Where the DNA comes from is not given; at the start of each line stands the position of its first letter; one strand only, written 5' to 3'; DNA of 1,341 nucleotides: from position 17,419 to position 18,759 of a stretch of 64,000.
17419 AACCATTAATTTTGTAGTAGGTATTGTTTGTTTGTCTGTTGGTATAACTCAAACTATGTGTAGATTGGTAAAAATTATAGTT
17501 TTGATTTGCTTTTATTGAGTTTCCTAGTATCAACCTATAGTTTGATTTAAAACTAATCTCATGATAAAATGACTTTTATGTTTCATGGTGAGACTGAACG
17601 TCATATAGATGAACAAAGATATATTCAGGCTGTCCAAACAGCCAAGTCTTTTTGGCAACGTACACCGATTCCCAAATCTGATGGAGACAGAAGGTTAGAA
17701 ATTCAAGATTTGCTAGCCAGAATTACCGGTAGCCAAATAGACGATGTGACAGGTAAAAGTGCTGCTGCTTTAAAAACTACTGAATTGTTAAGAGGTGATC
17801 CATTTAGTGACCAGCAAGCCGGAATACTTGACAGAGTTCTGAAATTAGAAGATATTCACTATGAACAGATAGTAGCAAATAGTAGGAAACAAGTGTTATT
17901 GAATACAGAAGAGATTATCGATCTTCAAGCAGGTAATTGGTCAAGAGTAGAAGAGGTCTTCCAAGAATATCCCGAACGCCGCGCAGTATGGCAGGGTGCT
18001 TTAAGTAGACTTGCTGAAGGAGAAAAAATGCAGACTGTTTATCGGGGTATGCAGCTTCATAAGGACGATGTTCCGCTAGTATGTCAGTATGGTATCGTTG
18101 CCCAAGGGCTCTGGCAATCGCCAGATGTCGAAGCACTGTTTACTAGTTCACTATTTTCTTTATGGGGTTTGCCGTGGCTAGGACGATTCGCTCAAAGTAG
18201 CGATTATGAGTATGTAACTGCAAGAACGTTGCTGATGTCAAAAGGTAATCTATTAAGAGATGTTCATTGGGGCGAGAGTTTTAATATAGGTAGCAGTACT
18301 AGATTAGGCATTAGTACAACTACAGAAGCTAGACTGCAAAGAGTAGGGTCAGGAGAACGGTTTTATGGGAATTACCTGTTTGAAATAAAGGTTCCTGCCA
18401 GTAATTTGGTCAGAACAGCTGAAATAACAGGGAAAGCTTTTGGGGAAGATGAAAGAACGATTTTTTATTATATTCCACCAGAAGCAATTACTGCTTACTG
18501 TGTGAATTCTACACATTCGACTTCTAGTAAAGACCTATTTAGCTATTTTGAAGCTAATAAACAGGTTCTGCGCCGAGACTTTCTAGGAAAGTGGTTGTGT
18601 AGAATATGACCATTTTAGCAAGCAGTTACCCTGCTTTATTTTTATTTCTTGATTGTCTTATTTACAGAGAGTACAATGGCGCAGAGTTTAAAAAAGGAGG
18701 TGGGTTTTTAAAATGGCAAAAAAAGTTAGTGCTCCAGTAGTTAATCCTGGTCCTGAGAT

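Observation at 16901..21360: Accessory island between the ABC exporter and pgi: ART-like protein, Zn-ribbon nuclease-like protein, DUF3467, PEBP, PspC, minimal NTase, PPC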

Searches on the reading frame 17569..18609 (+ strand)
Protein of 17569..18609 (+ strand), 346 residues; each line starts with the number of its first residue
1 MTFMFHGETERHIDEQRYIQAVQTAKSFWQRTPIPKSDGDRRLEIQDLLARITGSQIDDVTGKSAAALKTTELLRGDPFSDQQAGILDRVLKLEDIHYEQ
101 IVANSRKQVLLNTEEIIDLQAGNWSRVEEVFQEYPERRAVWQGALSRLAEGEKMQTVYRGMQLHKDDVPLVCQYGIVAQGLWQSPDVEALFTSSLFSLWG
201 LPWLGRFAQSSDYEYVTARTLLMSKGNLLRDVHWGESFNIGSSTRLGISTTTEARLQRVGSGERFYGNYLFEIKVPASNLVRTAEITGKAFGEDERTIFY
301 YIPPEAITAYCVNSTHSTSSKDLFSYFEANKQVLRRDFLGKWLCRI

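Call 3: search_protein_families(library=pfam, proteins=[window:17569-18609:+], max_evalue=1)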
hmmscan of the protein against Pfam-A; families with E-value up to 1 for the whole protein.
window:17569-18609:+ (346 aa): 0 families

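Call 4: search_protein_families(library=padloc, proteins=[window:17569-18609:+], max_evalue=1)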
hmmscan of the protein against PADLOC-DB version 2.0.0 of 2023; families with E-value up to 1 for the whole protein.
window:17569-18609:+ (346 aa): 0 families

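Call 5: search_protein_families(library=ncbifam, proteins=[window:17569-18609:+], max_evalue=1)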
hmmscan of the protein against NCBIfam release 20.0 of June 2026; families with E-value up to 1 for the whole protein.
window:17569-18609:+ (346 aa): 1 family
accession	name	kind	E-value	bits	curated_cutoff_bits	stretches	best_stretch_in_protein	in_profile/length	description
NF045917.1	PhserinePhPspA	equivalog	0.0016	18.2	350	1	100-162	64-130/211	phosphoserine phosphatase PspA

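Call 6: find_homologous_proteins(query=window:17569-18609:+, max_evalue=0.001)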
Query window:17569-18609:+ (346 aa): 4 proteins with E <= 0.001 among 3134 candidates.
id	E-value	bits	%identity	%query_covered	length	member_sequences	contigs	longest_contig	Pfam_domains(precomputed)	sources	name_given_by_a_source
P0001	1.8e-229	778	100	99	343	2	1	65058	-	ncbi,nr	ncbi:hypothetical protein M1563_04430 [Patescibacteria group bacterium]|nr:hypothetical protein [Pat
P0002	8.4e-38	148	32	90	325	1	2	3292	-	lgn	-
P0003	3.7e-32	130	31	91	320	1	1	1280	-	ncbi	-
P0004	4.2e-23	100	29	79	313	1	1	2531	-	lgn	-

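Call 7: search_protein_families(library=phrogs, proteins=[window:17569-18609:+], max_evalue=0.1)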
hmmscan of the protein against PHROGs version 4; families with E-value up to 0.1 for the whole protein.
window:17569-18609:+ (346 aa): 1 family
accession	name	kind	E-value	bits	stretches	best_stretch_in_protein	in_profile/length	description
phrog_6532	-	unknown function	0.022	14.7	0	44-139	131-222/367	-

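Call 9: find_encoding_contigs(protein=P0002, flank=10000)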
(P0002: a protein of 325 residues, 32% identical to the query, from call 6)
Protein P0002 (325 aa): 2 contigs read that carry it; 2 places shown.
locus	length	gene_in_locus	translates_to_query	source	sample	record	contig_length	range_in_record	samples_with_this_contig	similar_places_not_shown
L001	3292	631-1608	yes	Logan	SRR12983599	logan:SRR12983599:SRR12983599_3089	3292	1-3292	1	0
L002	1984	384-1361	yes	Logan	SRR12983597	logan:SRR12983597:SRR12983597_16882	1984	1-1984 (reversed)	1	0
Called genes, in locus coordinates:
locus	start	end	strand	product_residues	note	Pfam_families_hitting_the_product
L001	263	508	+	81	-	-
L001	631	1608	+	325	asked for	-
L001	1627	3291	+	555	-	?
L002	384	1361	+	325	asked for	-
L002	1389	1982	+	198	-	?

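Call 10: find_encoding_contigs(protein=P0004, flank=10000)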
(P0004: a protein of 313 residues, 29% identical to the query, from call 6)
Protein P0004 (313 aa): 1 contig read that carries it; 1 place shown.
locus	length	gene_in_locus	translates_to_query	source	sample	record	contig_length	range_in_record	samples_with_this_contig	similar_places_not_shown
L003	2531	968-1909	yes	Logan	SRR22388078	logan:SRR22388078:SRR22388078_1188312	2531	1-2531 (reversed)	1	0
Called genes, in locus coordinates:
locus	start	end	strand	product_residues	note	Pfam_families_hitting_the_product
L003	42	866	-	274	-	-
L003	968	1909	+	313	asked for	-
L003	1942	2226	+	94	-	-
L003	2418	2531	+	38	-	?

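Call 16: search_solved_structures(query=A1, max_evalue=10, show_alignments=3)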
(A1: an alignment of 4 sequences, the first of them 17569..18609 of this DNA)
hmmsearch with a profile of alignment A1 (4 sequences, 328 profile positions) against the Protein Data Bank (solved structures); distinct sequences matched with E-value up to 10: 5.
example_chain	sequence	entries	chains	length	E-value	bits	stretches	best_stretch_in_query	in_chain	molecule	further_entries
1yke_A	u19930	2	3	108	0.0039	19.4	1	86-134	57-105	RNA polymerase II mediator complex protein MED7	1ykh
5sva_U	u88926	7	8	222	0.0066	18.6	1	86-137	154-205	Mediator of RNA polymerase II transcription subunit 7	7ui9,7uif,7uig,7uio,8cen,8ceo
5oqm_i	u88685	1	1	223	0.0067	18.6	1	86-137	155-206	Mediator of RNA polymerase II transcription subunit 7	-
9i5v_d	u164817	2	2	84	0.48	12.5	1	9-76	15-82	Small ribosomal subunit protein bS20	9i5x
28nt_S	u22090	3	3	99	0.88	11.6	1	75-151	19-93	Large ribosomal subunit protein uL23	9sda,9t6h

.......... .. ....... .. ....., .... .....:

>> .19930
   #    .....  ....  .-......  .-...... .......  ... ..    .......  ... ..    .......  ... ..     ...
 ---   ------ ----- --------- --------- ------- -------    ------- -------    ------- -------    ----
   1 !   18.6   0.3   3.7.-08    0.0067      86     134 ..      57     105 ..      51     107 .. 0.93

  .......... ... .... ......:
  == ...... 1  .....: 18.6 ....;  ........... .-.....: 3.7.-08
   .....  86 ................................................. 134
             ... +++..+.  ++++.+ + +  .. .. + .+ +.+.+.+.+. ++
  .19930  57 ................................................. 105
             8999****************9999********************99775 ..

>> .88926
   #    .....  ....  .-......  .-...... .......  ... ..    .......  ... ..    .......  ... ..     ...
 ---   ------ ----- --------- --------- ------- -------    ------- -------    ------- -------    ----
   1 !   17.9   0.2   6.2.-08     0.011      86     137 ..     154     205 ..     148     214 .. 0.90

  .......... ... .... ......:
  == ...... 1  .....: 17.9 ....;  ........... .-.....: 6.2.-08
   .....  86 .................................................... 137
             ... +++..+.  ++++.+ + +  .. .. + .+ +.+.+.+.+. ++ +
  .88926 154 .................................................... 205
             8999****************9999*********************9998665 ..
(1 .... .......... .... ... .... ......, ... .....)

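Call 23: search_protein_representatives(alignment_id=A1)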
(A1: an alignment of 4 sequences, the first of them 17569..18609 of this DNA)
Query: 4 sequences, 328 profile positions. Proteins with E-value up to 0.001 (for the whole library): 33; up to 1e-10: 29; up to 1e-30: 21. The best 33 are listed.
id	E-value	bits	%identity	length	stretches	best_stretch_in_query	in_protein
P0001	1.5e-146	503.9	-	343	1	4-326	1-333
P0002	4.1e-141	486.0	-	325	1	1-322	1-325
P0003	1.2e-135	468.1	-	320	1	5-327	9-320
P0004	2.8e-134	463.6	-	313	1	1-328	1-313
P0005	3.3e-81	289.2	-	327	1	10-317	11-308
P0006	2.9e-77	276.2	-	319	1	11-322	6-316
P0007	1.7e-69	250.7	-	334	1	5-317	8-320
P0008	4.1e-64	233.0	-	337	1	15-323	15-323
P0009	5.1e-63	229.4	-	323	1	12-303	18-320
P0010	1.7e-62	227.7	-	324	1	13-310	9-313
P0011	1.8e-62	227.6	-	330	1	10-321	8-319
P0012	2.5e-61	223.8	-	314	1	15-308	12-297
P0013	4.3e-60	219.8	-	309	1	16-304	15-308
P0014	5.4e-59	216.2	-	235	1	106-319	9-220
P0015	1.9e-57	211.1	-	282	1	23-301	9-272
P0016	2.3e-51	191.1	-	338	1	5-309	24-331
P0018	1.7e-48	181.6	-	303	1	27-300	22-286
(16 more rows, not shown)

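Call 25: predict_structure(alignment_id=A1)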
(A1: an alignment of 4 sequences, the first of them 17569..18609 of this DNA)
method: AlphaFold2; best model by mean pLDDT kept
length: 346 residues; sequences in the alignment: 4
mean_pLDDT: 40.5   pTM: 0.33
mean pLDDT of the five models: 40.5, 37.5, 36.8, 36.2, 35.7
residues with pLDDT >= 90: 0; 70-90: 3; 50-70: 68; < 50: 275
segments of 3 or more residues with pLDDT < 50: 1-12, 25-34, 55-64, 66-109, 143-163, 173-346
pLDDT, mean of each block of 10 residues (from residue 1): 28 55 49 55 62 48 48 40 34 35 38 56 61 63 44 32 49 39 31 30 31 41 33 29 32 32 32 33 39 38 40 33 36 35 35
secondary structure, 60 per line:
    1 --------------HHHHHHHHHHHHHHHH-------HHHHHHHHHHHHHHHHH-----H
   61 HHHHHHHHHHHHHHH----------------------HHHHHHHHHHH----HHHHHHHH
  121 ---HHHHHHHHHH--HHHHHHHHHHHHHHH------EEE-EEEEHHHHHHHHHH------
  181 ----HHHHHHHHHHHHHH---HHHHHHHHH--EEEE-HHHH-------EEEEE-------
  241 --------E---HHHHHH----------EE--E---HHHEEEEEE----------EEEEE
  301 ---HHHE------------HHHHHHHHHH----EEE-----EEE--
elements in order: H15-30 H38-54 H60-75 H98-108 H113-120 H124-133 H136-150 E157-159 E161-164 H165-174 H185-198 H202-210 E213-216 H218-221 E229-233 H253-258 E280-285 E296-300 H320-329 E334-336 E342-344

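Call 27: search_solved_structures(query=A2, max_evalue=10, show_alignments=3)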
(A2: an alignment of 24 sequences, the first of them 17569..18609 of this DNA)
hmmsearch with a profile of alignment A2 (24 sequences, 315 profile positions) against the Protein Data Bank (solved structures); distinct sequences matched with E-value up to 10: 0.

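Call 29: find_encoding_contigs(protein=P0005, flank=10000, max_places=3)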
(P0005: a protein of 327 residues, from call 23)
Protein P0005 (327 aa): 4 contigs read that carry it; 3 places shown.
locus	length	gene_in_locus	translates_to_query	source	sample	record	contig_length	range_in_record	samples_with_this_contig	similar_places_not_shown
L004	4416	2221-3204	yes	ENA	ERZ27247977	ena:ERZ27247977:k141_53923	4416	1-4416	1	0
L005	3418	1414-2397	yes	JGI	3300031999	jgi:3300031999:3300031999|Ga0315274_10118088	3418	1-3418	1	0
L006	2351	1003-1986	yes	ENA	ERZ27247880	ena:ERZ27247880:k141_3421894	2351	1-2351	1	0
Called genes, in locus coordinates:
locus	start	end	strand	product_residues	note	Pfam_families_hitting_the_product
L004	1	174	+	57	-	?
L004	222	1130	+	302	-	PF13649:Methyltransf_25 (faint)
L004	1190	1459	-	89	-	-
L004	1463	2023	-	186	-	-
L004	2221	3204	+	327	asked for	-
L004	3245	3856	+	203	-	-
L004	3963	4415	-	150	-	?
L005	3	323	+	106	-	?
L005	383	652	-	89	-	-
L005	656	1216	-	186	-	-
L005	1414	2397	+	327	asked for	-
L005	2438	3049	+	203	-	-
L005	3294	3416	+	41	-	?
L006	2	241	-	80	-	?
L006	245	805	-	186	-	-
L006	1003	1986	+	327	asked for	-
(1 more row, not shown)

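Call 30: find_encoding_contigs(protein=P0006, flank=10000, max_places=3)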
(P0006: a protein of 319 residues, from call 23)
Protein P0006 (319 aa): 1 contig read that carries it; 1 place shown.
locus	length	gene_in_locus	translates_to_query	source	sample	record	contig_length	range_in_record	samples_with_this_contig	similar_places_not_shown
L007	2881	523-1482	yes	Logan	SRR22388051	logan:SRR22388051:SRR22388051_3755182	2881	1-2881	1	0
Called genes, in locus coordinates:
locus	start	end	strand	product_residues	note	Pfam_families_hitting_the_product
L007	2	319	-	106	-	?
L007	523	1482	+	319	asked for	-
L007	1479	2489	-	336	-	PF05448:AXE1 (faint), PF07224:Chlorophyllase, PF01738:DLH, PF20434:BD-FAE (faint), PF00561:Abhydrolase_1 (weak), PF12146:Hydrolase_4 (weak), PF00326:Peptidase_S9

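Call 33: find_related_loci(query=A1, collection=genome_contigs, flank=10000)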
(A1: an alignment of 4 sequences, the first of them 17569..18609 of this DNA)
Query A1 (346 aa) in genome_contigs; peptide patterns used: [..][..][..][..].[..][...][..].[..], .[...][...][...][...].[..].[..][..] (x = any residue, [..] = any of these).
127 stretches matched a pattern, but none encodes a relative of the query by tblastn (E <= 1e-3).

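Call 34: find_related_loci(query=A1, collection=metagenome_contigs, flank=10000)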
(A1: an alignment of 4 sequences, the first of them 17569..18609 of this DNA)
Query A1 (346 aa) in metagenome_contigs; peptide patterns used: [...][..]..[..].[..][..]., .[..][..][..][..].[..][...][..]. (x = any residue, [..] = any of these).
145 stretches matched a pattern; 7 encode a relative of the query (tblastn E <= 1e-3); 7 distinct loci.
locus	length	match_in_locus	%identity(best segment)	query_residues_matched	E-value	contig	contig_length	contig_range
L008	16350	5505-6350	33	10-309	3e-43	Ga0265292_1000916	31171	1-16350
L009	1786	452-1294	32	11-309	2e-42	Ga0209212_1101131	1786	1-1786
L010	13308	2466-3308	32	11-309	1e-41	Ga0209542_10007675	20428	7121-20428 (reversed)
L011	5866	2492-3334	32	11-309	4e-41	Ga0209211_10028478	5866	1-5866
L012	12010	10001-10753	32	41-309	4e-39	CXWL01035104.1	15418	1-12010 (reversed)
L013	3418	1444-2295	31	10-311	3e-37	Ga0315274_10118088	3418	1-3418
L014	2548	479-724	43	223-309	6e-13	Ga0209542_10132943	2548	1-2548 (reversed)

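Call 35: predict_structure(alignment_id=A2)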
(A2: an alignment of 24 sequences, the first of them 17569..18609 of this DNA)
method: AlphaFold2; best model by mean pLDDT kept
length: 346 residues; sequences in the alignment: 24
mean_pLDDT: 83.8   pTM: 0.86
mean pLDDT of the five models: 83.8, 83.0, 82.6, 81.4, 81.3
residues with pLDDT >= 90: 188; 70-90: 86; 50-70: 56; < 50: 16
segments of 3 or more residues with pLDDT < 50: 1-7, 236-240, 288-291
pLDDT, mean of each block of 10 residues (from residue 1): 46 93 93 78 96 91 94 93 93 75 70 94 94 90 88 94 94 95 89 85 65 89 90 53 82 86 73 96 65 81 97 68 89 82 62
secondary structure, 60 per line:
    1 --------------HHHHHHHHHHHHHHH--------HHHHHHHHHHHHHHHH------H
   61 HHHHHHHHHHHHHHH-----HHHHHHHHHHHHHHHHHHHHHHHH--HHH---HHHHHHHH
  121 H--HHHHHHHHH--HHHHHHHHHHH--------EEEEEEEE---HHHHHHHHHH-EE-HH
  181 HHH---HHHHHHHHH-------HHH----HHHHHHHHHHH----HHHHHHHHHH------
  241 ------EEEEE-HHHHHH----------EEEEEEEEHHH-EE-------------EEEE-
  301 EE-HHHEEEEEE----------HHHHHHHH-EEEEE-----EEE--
elements in order: H15-29 H38-53 H60-75 H81-104 H113-121 H124-132 H135-145 E154-161 H165-174 H179-183 H187-195 H210-220 H225-234 E247-251 H253-258 E269-276 E296-299 E307-312 H323-330 E332-336 E342-344

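Call 40: fold_search(model_id=the predicted structure, library=pdb)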
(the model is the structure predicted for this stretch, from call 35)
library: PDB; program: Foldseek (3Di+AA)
matches with E <= 10: 161; with E <= 0.001: 0
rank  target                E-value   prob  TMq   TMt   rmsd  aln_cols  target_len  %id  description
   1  7sky_A                3.6e-02  0.89  0.23  0.39   9.4       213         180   17  Pertussis toxin S1 bound to NAD+ (released 2022-04-13)
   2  4z9d_C                5.4e-02  0.84  0.21  0.37  10.8       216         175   15  EcPltA (released 2016-10-12)
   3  5daz                  5.9e-02  0.97  0.24  0.45   9.0       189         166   14  Crystal structure of Scabin, a mono-ADP-ribosyltransferase from Streptomyces scabies (released 2016-03-23)
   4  5zj4_A                6.2e-02  0.99  0.25  0.48   6.9       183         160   13  Guanine-specific ADP-ribosyltransferase (released 2018-08-08)
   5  9gco_E                7.6e-02  0.96  0.21  0.49   8.4       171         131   12  Xenorhabdus bovienii Thioredoxin complex with Rhs toxin TreX and immunity protein TriX (released 2024-12-04)
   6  8s2n_B                8.0e-02  0.97  0.23  0.54   9.4       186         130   11  Xenorhabdus bovienii Rhs toxin TreTu complex with TrxA and TriTu immunity protein (released 2024-12-04)
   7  7mis_C                8.8e-02  0.21  0.19  0.11  20.0       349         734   13  Cryo-EM structure of SidJ-SdeC-CaM reaction intermediate complex (released 2021-08-18)
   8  2a5d_B                9.3e-02  0.80  0.23  0.38  10.8       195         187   12  Structural basis for the activation of cholera toxin by human ARF6-GTP (released 2005-08-16)
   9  9gco_B                9.7e-02  0.97  0.23  0.53   8.0       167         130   12  Xenorhabdus bovienii Thioredoxin complex with Rhs toxin TreX and immunity protein TriX (released 2024-12-04)
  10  6apy                  1.1e-01  0.92  0.22  0.43   9.3       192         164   14  Scabin (W128Y) toxin from Streptomyces scabies (released 2017-12-20)
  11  5uvq                  1.1e-01  0.92  0.22  0.43   9.4       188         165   14  Scabin (W155A) toxin from Streptomyces scabies (released 2017-12-20)
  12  7sky_C                1.1e-01  0.60  0.20  0.35  12.7       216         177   17  Pertussis toxin S1 bound to NAD+ (released 2022-04-13)
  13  6vuv                  1.2e-01  0.94  0.24  0.46   8.9       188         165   13  Scabin (S117A) toxin from Streptomyces scabies (released 2021-01-20)
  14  6vpa                  1.2e-01  0.91  0.22  0.43   9.5       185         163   14  Scabin (N110A) toxin from Streptomyces scabies (released 2021-01-13)
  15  5zj5_B                1.4e-01  0.93  0.23  0.45   8.5       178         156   15  Guanine-specific ADP-ribosyltransferase with NADH and GDP (released 2018-08-08)
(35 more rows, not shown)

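Call 53: fold_search(model_id=the predicted structure, library=viral)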
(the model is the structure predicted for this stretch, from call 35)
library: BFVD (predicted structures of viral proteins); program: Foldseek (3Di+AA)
matches with E <= 10: 125; with E <= 0.001: 0
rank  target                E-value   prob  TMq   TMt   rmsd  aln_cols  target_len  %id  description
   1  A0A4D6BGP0            5.5e-02  0.99  0.23  0.48   7.8       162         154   10  (no name in the UniProt tables at hand)
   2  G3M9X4                9.9e-02  0.80  0.23  0.34  13.1       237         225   12  Gp233 [Bacillus phage G]
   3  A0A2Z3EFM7            1.0e-01  0.18  0.17  0.13  18.0       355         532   11  (no name in the UniProt tables at hand)
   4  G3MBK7                1.5e-01  0.60  0.22  0.26  15.5       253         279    9  Gp141 [Bacillus phage G]
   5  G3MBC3                1.9e-01  0.82  0.22  0.21  11.3       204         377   11  Gp53 [Bacillus phage G]
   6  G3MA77                2.3e-01  0.69  0.22  0.44  10.4       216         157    9  Gp336 [Bacillus phage G]
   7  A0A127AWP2            3.0e-01  0.14  0.19  0.15  18.9       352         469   12  Uncharacterized protein [Bacillus phage SP-15]
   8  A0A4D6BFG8            4.0e-01  0.77  0.24  0.29  11.4       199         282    8  (no name in the UniProt tables at hand)
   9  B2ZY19                4.0e-01  0.63  0.22  0.31   9.2       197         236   12  Uncharacterized protein [Ralstonia phage phiRSL1]
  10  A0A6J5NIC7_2          4.2e-01  0.21  0.16  0.07  14.0       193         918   12  DEDDh domain containing protein [uncultured Caudovirales phage]
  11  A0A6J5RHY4            4.6e-01  0.54  0.19  0.51  11.3       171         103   11  Uncharacterized protein [uncultured Caudovirales phage]
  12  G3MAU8                5.1e-01  0.51  0.22  0.46   9.9       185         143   10  Gp568 [Bacillus phage G]
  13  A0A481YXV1            5.1e-01  0.10  0.17  0.16  18.5       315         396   10  ADP-ribosyltransferase exoenzyme [Marseillevirus LCMAC201]
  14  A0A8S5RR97            5.4e-01  0.47  0.14  0.13   5.9        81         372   16  Uncharacterized protein [Podoviridae sp. ctXdu7]
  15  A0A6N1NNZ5            5.4e-01  0.21  0.18  0.33  12.8       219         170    8  Uncharacterized protein [Tupanvirus soda lake]
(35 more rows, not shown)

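Call 59: find_encoding_contigs(protein=P0007, flank=8000, max_places=2)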
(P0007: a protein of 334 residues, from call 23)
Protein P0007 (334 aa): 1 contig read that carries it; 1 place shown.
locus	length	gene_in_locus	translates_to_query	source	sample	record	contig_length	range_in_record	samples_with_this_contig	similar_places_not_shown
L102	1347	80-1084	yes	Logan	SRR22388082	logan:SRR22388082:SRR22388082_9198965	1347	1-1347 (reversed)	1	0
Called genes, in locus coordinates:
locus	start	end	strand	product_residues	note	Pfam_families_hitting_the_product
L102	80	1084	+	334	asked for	-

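Call 60: find_encoding_contigs(protein=P0009, flank=8000, max_places=2)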
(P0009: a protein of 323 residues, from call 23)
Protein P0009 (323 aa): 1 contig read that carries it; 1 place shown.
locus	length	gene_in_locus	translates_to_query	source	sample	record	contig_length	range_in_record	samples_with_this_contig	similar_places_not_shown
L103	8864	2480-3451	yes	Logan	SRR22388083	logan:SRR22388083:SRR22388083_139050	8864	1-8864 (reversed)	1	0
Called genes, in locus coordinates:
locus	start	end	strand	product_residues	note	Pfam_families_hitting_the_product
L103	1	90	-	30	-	?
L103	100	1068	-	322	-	PF00106:adh_short, PF04321:RmlD_sub_bind, PF01073:3Beta_HSD, PF01370:Epimerase, PF02719:Polysacc_synt_2, PF16363:GDP_Man_Dehyd, PF07993:NAD_binding_4 (weak)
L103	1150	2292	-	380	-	-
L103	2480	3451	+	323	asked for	-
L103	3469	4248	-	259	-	PF00483:NTP_transferase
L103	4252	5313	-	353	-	PF00535:Glycos_transf_2, PF10111:Glyco_tranf_2_2, PF13641:Glyco_tranf_2_3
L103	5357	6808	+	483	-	PF00300:His_Phos_1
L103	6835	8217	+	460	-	PF01966:HD (weak), PF00702:Hydrolase, PF13419:HAD_2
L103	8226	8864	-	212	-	?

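Call 64: search_dna_similar(query=window:17569-18609:+, collection=phages, mode=protein, max_evalue=0.01)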
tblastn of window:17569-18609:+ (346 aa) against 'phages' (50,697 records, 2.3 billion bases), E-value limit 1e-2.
No match.
